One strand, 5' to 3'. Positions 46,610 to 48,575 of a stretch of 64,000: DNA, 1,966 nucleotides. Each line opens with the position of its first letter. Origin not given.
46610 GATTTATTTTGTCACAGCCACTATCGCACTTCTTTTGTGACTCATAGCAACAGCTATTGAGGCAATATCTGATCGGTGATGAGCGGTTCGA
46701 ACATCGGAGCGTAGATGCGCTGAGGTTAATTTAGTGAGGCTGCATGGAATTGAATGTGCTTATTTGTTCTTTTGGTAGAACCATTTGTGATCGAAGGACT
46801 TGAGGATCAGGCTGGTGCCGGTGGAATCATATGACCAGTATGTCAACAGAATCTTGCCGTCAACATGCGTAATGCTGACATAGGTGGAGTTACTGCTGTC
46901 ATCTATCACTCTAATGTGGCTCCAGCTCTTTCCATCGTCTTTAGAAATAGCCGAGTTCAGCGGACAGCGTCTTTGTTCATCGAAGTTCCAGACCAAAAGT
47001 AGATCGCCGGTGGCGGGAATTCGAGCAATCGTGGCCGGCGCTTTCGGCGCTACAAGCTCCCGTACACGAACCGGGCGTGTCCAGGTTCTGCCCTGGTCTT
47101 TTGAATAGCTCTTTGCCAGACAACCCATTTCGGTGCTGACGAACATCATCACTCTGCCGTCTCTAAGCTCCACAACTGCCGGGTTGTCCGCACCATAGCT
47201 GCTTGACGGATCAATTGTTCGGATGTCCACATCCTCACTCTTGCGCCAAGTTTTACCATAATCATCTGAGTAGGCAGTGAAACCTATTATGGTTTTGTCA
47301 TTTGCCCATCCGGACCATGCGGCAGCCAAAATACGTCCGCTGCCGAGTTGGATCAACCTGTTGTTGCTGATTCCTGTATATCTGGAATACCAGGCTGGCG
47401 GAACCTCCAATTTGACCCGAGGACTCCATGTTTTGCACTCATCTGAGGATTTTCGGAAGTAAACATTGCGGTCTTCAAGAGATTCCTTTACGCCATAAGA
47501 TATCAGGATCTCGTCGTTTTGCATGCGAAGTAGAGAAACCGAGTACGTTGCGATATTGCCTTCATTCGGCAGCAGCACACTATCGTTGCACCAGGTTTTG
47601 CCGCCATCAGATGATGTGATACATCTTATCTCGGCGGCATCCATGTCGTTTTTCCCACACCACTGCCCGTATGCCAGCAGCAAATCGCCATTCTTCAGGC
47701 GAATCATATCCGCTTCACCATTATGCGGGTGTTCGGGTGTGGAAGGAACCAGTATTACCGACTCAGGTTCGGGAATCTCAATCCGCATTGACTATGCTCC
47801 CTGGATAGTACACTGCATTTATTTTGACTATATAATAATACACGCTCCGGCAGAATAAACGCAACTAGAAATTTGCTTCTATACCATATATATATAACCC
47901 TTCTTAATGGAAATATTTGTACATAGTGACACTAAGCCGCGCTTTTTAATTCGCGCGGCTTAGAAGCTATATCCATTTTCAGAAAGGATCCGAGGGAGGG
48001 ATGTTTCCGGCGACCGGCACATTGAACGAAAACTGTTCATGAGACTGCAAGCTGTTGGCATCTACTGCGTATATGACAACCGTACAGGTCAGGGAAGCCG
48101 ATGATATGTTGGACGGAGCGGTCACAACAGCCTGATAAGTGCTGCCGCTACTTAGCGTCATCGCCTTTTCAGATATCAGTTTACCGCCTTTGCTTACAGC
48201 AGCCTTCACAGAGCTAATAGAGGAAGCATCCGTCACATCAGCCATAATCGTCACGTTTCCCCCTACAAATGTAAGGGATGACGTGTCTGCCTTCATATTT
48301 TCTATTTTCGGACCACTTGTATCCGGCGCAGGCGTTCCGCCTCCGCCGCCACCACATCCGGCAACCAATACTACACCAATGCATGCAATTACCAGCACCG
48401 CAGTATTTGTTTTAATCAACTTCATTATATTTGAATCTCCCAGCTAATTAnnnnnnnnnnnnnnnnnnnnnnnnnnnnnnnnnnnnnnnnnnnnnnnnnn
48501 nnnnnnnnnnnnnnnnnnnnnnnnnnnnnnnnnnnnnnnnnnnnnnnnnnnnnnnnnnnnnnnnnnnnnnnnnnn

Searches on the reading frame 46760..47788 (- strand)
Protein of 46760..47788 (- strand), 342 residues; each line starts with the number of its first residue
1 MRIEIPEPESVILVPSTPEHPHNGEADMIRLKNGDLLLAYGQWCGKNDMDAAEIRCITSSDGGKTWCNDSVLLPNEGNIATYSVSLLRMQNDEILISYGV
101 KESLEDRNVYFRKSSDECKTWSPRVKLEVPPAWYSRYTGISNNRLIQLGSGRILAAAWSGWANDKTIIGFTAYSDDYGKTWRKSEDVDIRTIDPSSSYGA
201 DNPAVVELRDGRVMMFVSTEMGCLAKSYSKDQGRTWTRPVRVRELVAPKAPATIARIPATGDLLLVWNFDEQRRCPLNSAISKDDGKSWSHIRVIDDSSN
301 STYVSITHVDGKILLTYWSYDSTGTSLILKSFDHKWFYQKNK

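Call 3: search_protein_families(library=pfam, proteins=[window:46760-47788:-], max_evalue=0.01)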
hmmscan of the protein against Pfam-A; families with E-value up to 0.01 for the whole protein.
window:46760-47788:- (342 aa): 5 families
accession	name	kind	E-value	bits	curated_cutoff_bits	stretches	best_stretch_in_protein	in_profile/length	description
PF13088.12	BNR_2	-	4.1e-28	99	31.4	1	88-308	58-269/277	BNR repeat-like domain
PF24316.1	Tli3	-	2.8e-09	37.8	27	0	144-195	54-109/129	T6SS Tli3 immunity protein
PF13859.12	BNR_3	-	3.2e-09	37.1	27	1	37-238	13-212/308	BNR repeat-like domain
PF02012.26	BNR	-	5e-08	32.2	27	0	173-183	2-12/12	BNR/Asp-box repeat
PF15902.12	Sortilin-Vps10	-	2.8e-06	26.8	33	1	173-293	5-113/446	Sortilin, neurotensin receptor 3,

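Call 7: search_protein_families(library=ncbifam, proteins=[window:46760-47788:-], max_evalue=0.01)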
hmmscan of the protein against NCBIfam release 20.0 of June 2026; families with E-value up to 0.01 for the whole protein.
window:46760-47788:- (342 aa): 1 family
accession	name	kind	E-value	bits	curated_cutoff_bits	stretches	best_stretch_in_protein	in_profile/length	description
NF052328.1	NeuramTDE0471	equivalog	0.0056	15.4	900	0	140-216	279-346/538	neuraminidase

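Call 70: search_solved_structures(query=window:46760-47788:-, max_evalue=0.001)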
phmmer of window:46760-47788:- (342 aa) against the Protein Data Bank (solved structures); distinct sequences matched with E-value up to 0.001: 49.
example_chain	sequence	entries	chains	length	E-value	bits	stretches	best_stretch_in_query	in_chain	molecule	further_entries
4j9t_A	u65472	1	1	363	3.3e-09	39.6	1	113-335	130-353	designed unnatural amino acid dependent metalloprotein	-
1eur_A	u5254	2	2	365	4.1e-09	39.3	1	113-335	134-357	SIALIDASE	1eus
6mnj_A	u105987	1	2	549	7e-09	38.6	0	203-314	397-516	Hz136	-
5tsp_A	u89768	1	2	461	1.7e-08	37.3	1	43-241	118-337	Sialidase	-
1eut_A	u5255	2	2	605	2.3e-08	36.9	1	113-334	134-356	SIALIDASE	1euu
8gn6_A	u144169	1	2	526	3.1e-08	36.4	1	44-261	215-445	Sialidase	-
8gn6_C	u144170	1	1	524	3.2e-08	36.4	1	44-261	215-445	Sialidase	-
8feb_A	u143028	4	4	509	3.3e-08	36.4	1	44-261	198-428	Sialidase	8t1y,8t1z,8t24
1w8n_A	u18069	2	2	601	3.4e-08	36.3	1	113-334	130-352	BACTERIAL SIALIDASE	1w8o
2bzd_A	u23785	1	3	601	3.6e-08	36.2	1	113-334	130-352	BACTERIAL SIALIDASE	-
1wcq_A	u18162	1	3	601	4e-08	36.1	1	113-332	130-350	SIALIDASE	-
4xma_A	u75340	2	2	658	4.1e-08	36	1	172-239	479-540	Sialidase B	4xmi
4bbw_A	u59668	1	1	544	4.3e-08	36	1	109-314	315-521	SIALIDASE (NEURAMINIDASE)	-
2ber_A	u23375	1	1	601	5.1e-08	35.7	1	113-327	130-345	BACTERIAL SIALIDASE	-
8t26_A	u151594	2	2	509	5.5e-08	35.6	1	46-261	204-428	Sialidase, putative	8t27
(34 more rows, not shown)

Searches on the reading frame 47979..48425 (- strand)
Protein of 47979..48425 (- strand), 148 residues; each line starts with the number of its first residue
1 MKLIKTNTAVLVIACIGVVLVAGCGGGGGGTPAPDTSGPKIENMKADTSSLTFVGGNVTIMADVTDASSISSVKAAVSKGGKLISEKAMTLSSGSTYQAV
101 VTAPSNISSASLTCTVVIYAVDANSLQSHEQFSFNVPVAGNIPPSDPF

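Call 7: search_protein_families(library=ncbifam, proteins=[window:47979-48425:-], max_evalue=0.01)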
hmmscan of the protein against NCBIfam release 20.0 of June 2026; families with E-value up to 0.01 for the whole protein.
window:47979-48425:- (148 aa): 1 family
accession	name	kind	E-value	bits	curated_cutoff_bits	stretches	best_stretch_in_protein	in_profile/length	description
NF058595.1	invert_tail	domain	0.0024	18.2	37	1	8-39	56-87/113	lipo-invert putative C-terminal anchoring domain-containing protein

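Call 8: search_protein_families(library=pfam, proteins=[window:47979-48425:-], max_evalue=0.001)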
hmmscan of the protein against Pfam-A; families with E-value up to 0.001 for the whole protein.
window:47979-48425:- (148 aa): 1 family
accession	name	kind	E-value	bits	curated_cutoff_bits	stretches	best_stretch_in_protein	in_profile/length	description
PF17957.7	Big_7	-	0.00062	20.8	24.1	1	52-116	13-70/70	Bacterial Ig domain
